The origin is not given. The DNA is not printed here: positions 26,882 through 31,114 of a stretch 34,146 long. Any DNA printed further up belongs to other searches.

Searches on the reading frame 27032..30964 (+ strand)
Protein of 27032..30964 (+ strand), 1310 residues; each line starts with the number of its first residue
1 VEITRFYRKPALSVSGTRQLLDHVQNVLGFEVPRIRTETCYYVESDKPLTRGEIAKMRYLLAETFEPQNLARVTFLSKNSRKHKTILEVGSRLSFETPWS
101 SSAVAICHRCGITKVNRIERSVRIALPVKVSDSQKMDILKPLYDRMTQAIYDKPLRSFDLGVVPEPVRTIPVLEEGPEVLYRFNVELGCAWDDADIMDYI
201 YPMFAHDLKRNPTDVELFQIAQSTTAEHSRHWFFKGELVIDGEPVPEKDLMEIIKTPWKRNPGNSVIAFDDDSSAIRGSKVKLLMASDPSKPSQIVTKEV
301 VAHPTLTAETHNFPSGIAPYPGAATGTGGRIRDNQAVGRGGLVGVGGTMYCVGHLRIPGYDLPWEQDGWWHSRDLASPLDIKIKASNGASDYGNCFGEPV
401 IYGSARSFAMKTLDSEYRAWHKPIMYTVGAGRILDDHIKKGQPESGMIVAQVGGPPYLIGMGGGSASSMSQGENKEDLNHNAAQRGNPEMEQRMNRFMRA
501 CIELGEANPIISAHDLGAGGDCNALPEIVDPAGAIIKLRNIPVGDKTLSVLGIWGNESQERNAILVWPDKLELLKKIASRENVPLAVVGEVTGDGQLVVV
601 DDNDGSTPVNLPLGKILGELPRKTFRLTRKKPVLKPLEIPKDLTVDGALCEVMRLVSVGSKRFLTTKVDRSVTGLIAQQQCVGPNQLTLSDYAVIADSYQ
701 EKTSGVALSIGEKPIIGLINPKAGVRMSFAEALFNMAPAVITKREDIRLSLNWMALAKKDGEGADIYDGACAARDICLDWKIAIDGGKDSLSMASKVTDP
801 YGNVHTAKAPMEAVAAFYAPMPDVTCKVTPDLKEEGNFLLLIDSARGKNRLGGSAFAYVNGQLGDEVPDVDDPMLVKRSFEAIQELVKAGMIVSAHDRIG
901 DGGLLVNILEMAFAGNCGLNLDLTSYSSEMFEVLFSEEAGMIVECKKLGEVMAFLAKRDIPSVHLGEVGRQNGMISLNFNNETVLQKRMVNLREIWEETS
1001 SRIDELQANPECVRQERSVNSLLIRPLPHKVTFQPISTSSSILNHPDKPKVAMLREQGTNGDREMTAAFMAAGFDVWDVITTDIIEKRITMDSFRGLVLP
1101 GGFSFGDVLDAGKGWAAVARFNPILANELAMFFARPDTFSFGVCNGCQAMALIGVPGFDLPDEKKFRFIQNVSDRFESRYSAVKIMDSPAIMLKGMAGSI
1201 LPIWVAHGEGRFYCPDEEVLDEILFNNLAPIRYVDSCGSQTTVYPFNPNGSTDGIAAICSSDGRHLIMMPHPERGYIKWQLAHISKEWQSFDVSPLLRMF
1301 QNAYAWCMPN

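Call 6: search_protein_families(library=pfam, proteins=[window:27032-30964:+], max_evalue=0.001)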
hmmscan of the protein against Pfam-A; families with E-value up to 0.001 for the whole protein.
window:27032-30964:+ (1310 aa): 5 families
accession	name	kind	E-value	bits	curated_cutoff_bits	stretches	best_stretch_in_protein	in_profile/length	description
PF13507.12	GATase_5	-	8.5e-96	320.5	27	1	1048-1307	1-260/260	CobB/CobQ-like glutamine amidotransferase domain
PF22689.1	FGAR-AT_PurM_N-like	-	8.2e-46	156.1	27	1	660-819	1-159/160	FGAR-AT PurM_N-like domain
PF02769.27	AIRS_C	-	1.6e-42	145.7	23.1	2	446-601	3-155/156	AIR synthase related protein, C-terminal domain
PF18076.6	FGAR-AT_N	-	2.6e-19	69.7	26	1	39-153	2-107/115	Formylglycinamide ribonucleotide amidotransferase N-terminal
PF18072.6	FGAR-AT_linker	-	0.00011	23.1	26.6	1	186-231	7-49/50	Formylglycinamide ribonucleotide amidotransferase linker domain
